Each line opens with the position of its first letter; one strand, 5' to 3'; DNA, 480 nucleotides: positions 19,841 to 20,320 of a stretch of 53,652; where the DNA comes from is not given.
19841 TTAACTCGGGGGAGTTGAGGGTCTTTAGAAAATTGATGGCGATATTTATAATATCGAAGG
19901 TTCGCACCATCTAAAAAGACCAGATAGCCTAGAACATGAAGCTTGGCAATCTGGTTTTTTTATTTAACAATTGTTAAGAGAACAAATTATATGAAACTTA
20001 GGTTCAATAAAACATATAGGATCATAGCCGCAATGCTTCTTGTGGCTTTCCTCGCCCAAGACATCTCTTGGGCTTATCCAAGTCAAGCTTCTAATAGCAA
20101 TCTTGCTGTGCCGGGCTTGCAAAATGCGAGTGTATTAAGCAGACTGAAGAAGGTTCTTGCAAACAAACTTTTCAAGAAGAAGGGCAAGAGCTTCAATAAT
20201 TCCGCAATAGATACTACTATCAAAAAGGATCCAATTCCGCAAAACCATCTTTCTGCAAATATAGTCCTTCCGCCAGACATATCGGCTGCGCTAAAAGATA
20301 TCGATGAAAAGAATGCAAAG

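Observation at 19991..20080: All three giant ORFs share a signal-peptide-like N-terminus, which conflicts with their cytoplasmic-type cargo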

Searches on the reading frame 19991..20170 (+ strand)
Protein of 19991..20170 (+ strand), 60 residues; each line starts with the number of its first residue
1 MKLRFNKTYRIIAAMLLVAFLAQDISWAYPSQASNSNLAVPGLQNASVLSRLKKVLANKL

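Call 27: find_homologous_proteins(query=A2, max_evalue=10)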
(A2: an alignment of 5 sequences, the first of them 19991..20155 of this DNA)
Query A2 (5 sequences) (55 aa, profile of the alignment): 1 proteins with E <= 10 among 53 candidates.
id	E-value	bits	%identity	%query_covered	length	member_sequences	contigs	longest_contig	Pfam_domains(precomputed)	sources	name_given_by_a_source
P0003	6.5e-3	34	47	65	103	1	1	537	-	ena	-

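Call 46: search_protein_representatives(alignment_id=A5)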
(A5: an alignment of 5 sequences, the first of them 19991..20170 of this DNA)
Query: 5 sequences, 60 profile positions. Proteins with E-value up to 0.001 (for the whole library): 114; up to 1e-10: 5; up to 1e-30: 0. The best 114 are listed.
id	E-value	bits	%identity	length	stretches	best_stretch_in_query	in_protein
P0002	9.6e-26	105.8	-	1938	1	1-60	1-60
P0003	2.9e-24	101.1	-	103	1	1-60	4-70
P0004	6.8e-13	64.7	-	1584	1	5-55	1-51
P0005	7.6e-11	58.1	-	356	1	9-60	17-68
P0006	8.5e-11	57.9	-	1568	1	5-60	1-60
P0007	1.0e-09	54.4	-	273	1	1-59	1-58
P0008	1.1e-09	54.4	-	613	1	6-60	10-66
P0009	5.4e-09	52.2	-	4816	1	4-51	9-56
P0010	9.9e-09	51.3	-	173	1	4-51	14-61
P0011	1.1e-08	51.2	-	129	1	9-33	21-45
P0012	1.5e-08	50.7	-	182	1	4-52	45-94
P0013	4.5e-08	49.2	-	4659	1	3-49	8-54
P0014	5.4e-08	49.0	-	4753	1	1-53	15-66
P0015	6.3e-08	48.7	-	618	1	8-53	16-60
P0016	6.6e-08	48.7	-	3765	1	4-59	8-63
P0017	7.3e-08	48.5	-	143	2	8-47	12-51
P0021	1.4e-07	47.7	-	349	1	10-50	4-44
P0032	2.9e-06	43.4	-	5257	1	9-46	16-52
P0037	4.1e-06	42.9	-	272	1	8-50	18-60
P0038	4.7e-06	42.7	-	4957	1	5-41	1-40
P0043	6.6e-06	42.3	-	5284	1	9-45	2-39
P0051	1.3e-05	41.3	-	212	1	1-33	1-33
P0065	3.9e-05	39.8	-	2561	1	9-41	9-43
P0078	1.6e-04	37.9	-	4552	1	4-32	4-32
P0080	1.8e-04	37.7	-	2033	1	5-60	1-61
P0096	3.5e-04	36.7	-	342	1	8-40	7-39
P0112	8.1e-04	35.6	-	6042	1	9-49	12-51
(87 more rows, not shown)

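Call 51: list_cluster_members(proteins=[P0112, P0043, P0032, P0009, P0013, P0004, P0006, P0080, P0038, P0078])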
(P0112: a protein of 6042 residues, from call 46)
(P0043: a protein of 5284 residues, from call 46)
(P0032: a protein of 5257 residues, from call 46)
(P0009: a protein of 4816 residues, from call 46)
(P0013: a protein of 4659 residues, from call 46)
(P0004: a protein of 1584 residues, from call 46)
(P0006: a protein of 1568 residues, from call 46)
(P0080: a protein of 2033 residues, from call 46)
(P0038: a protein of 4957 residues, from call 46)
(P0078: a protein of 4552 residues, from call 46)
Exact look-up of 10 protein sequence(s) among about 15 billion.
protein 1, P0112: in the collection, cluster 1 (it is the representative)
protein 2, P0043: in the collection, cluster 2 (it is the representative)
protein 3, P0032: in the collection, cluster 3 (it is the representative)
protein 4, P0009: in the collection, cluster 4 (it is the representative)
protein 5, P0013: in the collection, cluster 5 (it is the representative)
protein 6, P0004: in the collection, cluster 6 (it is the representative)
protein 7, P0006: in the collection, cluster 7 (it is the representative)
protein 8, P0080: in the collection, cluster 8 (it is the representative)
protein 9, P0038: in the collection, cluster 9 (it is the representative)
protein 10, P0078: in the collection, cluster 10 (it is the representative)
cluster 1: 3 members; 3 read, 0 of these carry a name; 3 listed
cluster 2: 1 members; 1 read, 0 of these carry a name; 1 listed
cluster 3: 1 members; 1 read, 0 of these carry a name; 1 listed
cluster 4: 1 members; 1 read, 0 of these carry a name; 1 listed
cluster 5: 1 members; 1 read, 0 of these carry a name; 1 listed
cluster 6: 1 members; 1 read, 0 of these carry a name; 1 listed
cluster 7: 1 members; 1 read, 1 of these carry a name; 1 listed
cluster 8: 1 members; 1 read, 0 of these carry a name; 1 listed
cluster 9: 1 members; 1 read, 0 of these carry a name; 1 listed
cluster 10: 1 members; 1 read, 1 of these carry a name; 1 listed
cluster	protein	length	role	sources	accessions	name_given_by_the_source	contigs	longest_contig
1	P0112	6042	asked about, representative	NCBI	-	-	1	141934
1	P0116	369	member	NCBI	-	-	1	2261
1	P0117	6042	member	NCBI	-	-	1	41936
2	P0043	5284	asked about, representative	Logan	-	-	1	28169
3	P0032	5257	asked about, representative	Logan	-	-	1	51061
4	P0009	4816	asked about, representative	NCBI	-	-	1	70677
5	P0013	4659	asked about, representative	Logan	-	-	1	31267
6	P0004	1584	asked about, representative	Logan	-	-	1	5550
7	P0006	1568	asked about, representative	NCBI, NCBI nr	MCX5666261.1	MAG: hypothetical protein NT036_04365, partial [Candidatus Omnitrophica bacterium] | hypothetical protein [Candidatus Omnitrophota bacterium]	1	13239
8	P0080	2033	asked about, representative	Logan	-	-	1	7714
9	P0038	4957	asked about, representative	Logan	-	-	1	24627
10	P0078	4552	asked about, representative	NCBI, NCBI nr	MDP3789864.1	MAG: 5-formyltetrahydrofolate cyclo-ligase [Candidatus Omnitrophota bacterium] | 5-formyltetrahydrofolate cyclo-ligase [Candidatus Omnitrophota bacterium]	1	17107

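Call 52: find_encoding_contigs(protein=P0112, flank=10000, max_places=2)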
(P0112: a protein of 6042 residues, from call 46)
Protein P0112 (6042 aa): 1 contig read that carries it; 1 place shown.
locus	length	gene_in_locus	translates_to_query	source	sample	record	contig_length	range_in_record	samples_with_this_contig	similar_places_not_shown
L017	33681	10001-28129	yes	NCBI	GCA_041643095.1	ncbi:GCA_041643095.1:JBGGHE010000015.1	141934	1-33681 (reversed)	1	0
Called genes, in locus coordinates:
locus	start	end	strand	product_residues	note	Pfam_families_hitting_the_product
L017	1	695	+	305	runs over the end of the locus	PF01467:CTP_transf_like (weak), PF06574:FAD_syn, PF01687:Flavokinase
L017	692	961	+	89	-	PF00312:Ribosomal_S15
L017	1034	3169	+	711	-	PF01138:RNase_PH, PF03725:RNase_PH_C, PF03726:PNPase, PF01138:RNase_PH, PF00013:KH_1, PF00575:S1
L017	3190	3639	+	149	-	PF00692:dUTPase, PF22769:DCD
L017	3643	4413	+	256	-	PF02673:BacA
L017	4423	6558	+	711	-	PF13491:FtsK_4TM, PF17854:FtsK_alpha, PF01580:FtsK_SpoIIIE, PF01935:DUF87 (faint), PF09397:FtsK_gamma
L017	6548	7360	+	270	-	PF12844:HTH_19, PF13413:HTH_25, PF13464:RodZ_C (faint)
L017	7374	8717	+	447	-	PF00919:UPF0004, PF04055:Radical_SAM, PF18693:TRAM_2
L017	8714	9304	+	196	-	PF01066:CDP-OH_P_transf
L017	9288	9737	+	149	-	PF04608:PgpA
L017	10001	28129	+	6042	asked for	PF13646:HEAT_2, PF08323:Glyco_transf_5, PF00534:Glycos_transf_1, PF13692:Glyco_trans_1_4, PF01812:5-FTHF_cyc-lig, PF13793:Pribosyltran_N, PF08241:Methyltransf_11 (weak), PF13489:Methyltransf_23, +4 more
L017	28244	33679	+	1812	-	?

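Call 54: find_encoding_contigs(protein=P0009, flank=10000, max_places=2)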
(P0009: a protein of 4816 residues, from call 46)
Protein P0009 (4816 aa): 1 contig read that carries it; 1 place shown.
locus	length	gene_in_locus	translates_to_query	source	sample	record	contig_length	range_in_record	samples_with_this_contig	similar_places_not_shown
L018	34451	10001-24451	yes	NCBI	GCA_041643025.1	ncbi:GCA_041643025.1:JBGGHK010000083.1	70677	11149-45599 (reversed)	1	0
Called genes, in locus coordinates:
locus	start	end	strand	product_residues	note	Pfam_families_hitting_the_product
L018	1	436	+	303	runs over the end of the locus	PF01467:CTP_transf_like (faint), PF06574:FAD_syn, PF01687:Flavokinase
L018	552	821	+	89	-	PF00312:Ribosomal_S15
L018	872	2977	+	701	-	PF01138:RNase_PH, PF03725:RNase_PH_C, PF03726:PNPase, PF01138:RNase_PH, PF00013:KH_1, PF00575:S1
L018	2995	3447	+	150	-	PF00692:dUTPase, PF22769:DCD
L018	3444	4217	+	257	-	PF02673:BacA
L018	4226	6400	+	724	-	PF13491:FtsK_4TM, PF17854:FtsK_alpha, PF01580:FtsK_SpoIIIE, PF01935:DUF87 (faint), PF09397:FtsK_gamma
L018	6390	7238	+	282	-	PF12844:HTH_19, PF13413:HTH_25, PF13464:RodZ_C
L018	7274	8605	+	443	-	PF00919:UPF0004, PF04055:Radical_SAM, PF18693:TRAM_2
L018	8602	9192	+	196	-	PF01066:CDP-OH_P_transf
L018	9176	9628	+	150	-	PF04608:PgpA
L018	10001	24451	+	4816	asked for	PF13508:Acetyltransf_7 (faint), PF13673:Acetyltransf_10 (faint), PF00583:Acetyltransf_1, PF00149:Metallophos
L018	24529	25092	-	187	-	PF10469:AKAP7_NLS, PF02834:LigT_PEase, PF13563:2_5_RNA_ligase2, PF02834:LigT_PEase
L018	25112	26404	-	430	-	PF00994:MoCF_biosynth, PF18146:CinA_KH, PF02464:CinA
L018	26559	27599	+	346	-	PF00154:RecA_N, PF08423:Rad51, PF06745:ATPase (faint), PF27531:MT3502_N, PF21096:RecA_C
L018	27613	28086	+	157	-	PF21982:RecX_HTH1, PF02631:RecX_HTH2, PF21981:RecX_HTH3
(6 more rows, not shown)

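Call 57: search_protein_families(library=pfam, alignment_id=A6, max_evalue=0.00001)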
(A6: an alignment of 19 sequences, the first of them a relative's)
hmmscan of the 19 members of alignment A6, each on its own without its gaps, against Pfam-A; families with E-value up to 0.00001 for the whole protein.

A. member 1, P0078 (4552 aa): 9 families
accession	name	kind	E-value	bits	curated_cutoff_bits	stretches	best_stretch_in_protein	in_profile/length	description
PF01812.26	5-FTHF_cyc-lig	-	4.4e-38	131.5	27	1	1568-1750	1-186/186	5-formyltetrahydrofolate cyclo-ligase family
PF14559.12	TPR_19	-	8.8e-17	61.6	25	1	381-443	4-66/68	Tetratricopeptide repeat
PF13428.12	TPR_14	-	7.5e-14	51.3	23.5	0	407-444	6-43/44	Tetratricopeptide repeat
PF07719.23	TPR_2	-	3.4e-09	36.5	27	0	404-435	3-34/34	Tetratricopeptide repeat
PF13431.12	TPR_17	-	7.5e-09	35.6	24.4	0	392-422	3-33/34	Tetratricopeptide repeat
PF01535.26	PPR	-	4.3e-08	33.3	25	0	404-427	2-25/31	PPR repeat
PF00196.25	GerE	-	9.3e-07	28.8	23.5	0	907-958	2-53/57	Bacterial regulatory proteins, luxR family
PF08281.18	Sigma70_r4_2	-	1.4e-06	28.3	25.7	0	905-948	8-52/54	Sigma-70, region 4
PF12895.13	ANAPC3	-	6e-06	26.9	27.2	0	382-456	3-76/82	Anaphase-promoting complex, cyclosome, subunit 3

B. families by the number of members that match (of 19 scanned): 37 families (the first 25 are shown)
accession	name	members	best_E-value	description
PF02518.31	HATPase_c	4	2e-39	Histidine kinase-, DNA gyrase B-, and HSP90-like ATPase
PF04542.20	Sigma70_r2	2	2.2e-12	Sigma-70 region 2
PF00069.31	Pkinase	1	1.8e-46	Protein kinase domain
PF02446.23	Glyco_hydro_77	1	1.1e-45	4-alpha-glucanotransferase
PF01812.26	5-FTHF_cyc-lig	1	4.4e-38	5-formyltetrahydrofolate cyclo-ligase family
PF01515.24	PTA_PTB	1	3.6e-37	Phosphate acetyl/butaryl transferase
PF07714.23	PK_Tyr_Ser-Thr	1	7.5e-35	Protein tyrosine and serine/threonine kinase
PF00990.26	GGDEF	1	9.5e-35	Diguanylate cyclase, GGDEF domain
PF02397.22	Bac_transf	1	9.3e-24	Bacterial sugar transferase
PF00334.24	NDK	1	2.9e-20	Nucleoside diphosphate kinase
PF01704.24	UDPGP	1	3.9e-17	UTP--glucose-1-phosphate uridylyltransferase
PF00128.31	Alpha-amylase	1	6.8e-17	Alpha amylase, catalytic domain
PF14559.12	TPR_19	1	8.8e-17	Tetratricopeptide repeat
PF15711.10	ILEI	1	5.4e-16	Interleukin-like EMT inducer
PF13428.12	TPR_14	1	7.5e-14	Tetratricopeptide repeat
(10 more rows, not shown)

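Call 61: list_cluster_members(proteins=[P0005, P0007, P0010, P0011, P0012, P0017, P0021, P0037, P0051, P0096])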
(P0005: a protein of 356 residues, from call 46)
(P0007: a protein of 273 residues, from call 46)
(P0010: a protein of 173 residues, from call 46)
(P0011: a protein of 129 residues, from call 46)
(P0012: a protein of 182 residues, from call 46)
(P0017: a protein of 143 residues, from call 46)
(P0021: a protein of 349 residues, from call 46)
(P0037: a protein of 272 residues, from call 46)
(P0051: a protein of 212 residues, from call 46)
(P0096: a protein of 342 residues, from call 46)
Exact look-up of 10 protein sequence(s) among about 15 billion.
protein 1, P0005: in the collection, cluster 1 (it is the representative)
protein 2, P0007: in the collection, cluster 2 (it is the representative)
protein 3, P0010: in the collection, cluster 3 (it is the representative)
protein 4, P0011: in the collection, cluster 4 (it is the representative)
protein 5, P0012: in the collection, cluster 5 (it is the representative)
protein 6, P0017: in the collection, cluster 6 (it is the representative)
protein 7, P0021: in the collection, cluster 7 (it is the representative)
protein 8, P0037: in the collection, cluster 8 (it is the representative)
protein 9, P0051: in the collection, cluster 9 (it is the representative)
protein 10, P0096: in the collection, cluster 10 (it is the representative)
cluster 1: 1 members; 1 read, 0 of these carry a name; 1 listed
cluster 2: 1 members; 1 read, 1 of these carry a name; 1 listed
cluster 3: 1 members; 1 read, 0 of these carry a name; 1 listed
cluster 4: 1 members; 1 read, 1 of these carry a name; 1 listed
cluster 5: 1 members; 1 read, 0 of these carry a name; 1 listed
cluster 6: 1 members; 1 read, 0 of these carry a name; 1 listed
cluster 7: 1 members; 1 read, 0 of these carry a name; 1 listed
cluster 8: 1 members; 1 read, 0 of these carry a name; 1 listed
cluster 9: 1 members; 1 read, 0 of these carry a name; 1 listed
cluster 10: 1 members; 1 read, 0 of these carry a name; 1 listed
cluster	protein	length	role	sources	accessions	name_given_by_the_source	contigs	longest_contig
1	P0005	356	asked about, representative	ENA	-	-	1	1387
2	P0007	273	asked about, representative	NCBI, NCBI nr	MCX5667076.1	MAG: hypothetical protein NTY34_02035, partial [Candidatus Omnitrophica bacterium] | hypothetical protein [Candidatus Omnitrophota bacterium]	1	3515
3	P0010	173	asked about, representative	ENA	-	-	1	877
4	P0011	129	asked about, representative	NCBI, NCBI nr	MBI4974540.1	MAG: hypothetical protein HZC19_01830, partial [Candidatus Omnitrophica bacterium] | hypothetical protein [Candidatus Omnitrophota bacterium]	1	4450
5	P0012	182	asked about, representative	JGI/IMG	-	-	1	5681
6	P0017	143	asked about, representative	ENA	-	-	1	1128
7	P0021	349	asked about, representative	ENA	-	-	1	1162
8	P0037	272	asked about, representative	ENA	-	-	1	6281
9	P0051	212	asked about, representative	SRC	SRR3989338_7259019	-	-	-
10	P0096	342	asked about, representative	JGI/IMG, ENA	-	-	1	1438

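Call 95: search_protein_families(library=pfam, alignment_id=A9, max_evalue=0.00001)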
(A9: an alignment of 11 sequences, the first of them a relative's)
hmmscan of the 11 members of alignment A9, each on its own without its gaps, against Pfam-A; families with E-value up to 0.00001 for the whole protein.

A. member 1, P0013 (4659 aa): 5 families
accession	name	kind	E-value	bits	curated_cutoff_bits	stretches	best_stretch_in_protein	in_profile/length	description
PF00226.36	DnaJ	-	1.8e-17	63.6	27.8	1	402-460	1-63/63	DnaJ domain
PF00583.31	Acetyltransf_1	-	7.8e-16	58.8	20.7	1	1709-1801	22-113/116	Acetyltransferase (GNAT) family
PF02954.25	HTH_8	-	1.2e-12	47.7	22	1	266-305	3-42/42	Bacterial regulatory protein, Fis family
PF13673.13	Acetyltransf_10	-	9.6e-10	39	23.6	1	1703-1802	12-105/128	Acetyltransferase (GNAT) domain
PF13508.13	Acetyltransf_7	-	4.8e-08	33.7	27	1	1720-1798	3-76/84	Acetyltransferase (GNAT) domain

B. families by the number of members that match (of 11 scanned): 49 families (the first 25 are shown)
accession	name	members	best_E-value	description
PF00291.31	PALP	4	1.8e-25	Pyridoxal-phosphate dependent enzyme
PF00583.31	Acetyltransf_1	3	7.8e-16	Acetyltransferase (GNAT) family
PF04545.22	Sigma70_r4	3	6.1e-09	Sigma-70, region 4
PF13508.13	Acetyltransf_7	3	4.8e-08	Acetyltransferase (GNAT) domain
PF13560.12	HTH_31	2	7.8e-11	Helix-turn-helix domain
PF13673.13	Acetyltransf_10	2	9.6e-10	Acetyltransferase (GNAT) domain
PF01812.26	5-FTHF_cyc-lig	1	1.9e-37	5-formyltetrahydrofolate cyclo-ligase family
PF13087.12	AAA_12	1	1.8e-31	AAA domain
PF00069.31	Pkinase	1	9.2e-28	Protein kinase domain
PF13549.11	ATP-grasp_5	1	1.1e-25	ATP-grasp domain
PF13086.12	AAA_11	1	1.6e-24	AAA domain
PF01042.26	Ribonuc_L-PSP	1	4.6e-24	Endoribonuclease L-PSP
PF00834.25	Ribul_P_3_epim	1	2e-23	Ribulose-phosphate 3 epimerase family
PF04542.20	Sigma70_r2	1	8.6e-23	Sigma-70 region 2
PF02518.31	HATPase_c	1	3.1e-21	Histidine kinase-, DNA gyrase B-, and HSP90-like ATPase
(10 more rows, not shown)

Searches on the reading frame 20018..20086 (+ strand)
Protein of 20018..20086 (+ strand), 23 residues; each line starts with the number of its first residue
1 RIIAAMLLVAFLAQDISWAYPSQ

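Call 32: find_related_loci(query=A4, collection=metagenome_contigs, flank=10000)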
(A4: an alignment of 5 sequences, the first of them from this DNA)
Query A4 (23 aa) in metagenome_contigs; peptide patterns used: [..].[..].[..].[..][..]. (x = any residue, [..] = any of these).
34 stretches matched a pattern; 13 encode a relative of the query (tblastn E <= 1e-3); 13 distinct loci.
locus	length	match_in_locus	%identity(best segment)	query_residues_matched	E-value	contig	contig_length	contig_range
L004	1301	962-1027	68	1-22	4e-8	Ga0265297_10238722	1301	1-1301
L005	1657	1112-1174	71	1-21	2e-7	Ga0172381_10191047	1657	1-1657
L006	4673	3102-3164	62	1-21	2e-6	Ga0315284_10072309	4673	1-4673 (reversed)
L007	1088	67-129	62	1-21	2e-6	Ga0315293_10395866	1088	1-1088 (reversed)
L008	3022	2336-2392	63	1-19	4e-6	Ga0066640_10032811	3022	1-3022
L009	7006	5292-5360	48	1-23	4e-6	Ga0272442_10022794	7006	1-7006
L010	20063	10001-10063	57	1-21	6e-6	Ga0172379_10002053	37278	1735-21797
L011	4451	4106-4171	55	1-22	5e-6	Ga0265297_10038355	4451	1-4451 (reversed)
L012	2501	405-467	52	1-21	6e-5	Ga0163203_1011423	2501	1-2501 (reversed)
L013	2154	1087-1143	53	1-19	1e-4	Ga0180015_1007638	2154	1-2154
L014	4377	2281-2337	47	1-19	2e-4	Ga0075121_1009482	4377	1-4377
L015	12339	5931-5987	58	1-19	2e-4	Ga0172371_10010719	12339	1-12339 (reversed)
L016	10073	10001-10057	58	1-19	3e-4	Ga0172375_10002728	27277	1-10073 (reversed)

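Call 37: search_protein_families(library=pfam, proteins=[L010:9959-20062:+, L015:5901-12338:+, L012:387-2501:+, L014:2251-4377:+, L009:5259-7004:+, L006:3078-4673:+, L013:1057-2154:+], max_evalue=0.001)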
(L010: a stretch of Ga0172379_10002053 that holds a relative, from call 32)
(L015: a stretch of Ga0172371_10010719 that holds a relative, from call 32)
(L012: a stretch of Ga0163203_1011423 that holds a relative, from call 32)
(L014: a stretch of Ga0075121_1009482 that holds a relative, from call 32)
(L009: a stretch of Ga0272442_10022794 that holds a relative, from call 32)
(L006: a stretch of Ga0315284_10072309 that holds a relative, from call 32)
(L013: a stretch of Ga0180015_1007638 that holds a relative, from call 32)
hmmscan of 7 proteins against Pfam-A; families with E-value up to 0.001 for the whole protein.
L010:9959-20062:+ (3368 aa): 2 families
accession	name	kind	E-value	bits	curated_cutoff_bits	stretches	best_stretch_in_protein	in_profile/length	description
PF13581.12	HATPase_c_2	-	3e-06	27.7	27.4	0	3059-3141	39-116/127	Histidine kinase-like ATPase domain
PF02517.21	Rce1-like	-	6.6e-05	23.6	22.4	0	1226-1334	12-93/93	Type II CAAX prenyl endopeptidase Rce1-like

L015:5901-12338:+ (2146 aa): 6 families
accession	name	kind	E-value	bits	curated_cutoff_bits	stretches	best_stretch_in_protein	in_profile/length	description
PF13847.12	Methyltransf_31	-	1.1e-11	45.1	27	1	1266-1377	4-109/145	Methyltransferase domain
PF13649.12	Methyltransf_25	-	4.4e-09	37.3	27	1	1269-1355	1-87/97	Methyltransferase domain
PF05175.20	MTS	-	4.8e-06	26.8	23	1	1267-1343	33-106/170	Methyltransferase small domain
PF08241.18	Methyltransf_11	-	5e-06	27.5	21.2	1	1271-1372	2-90/95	Methyltransferase domain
PF13646.12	HEAT_2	-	7.6e-05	23.4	27.7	1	1161-1232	17-87/88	HEAT repeats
PF09445.16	Methyltransf_15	-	0.00015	21.8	22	1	1268-1344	3-81/165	RNA cap guanine-N2 methyltransferase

L012:387-2501:+ (705 aa): 0 families

L014:2251-4377:+ (709 aa): 0 families

L009:5259-7004:+ (582 aa): 0 families

L006:3078-4673:+ (532 aa): 1 family
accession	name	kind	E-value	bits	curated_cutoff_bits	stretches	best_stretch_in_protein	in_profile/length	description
PF00535.33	Glycos_transf_2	-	1.6e-05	25.4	23.3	1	289-396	64-167/168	Glycosyl transferase family 2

L013:1057-2154:+ (366 aa): 0 families
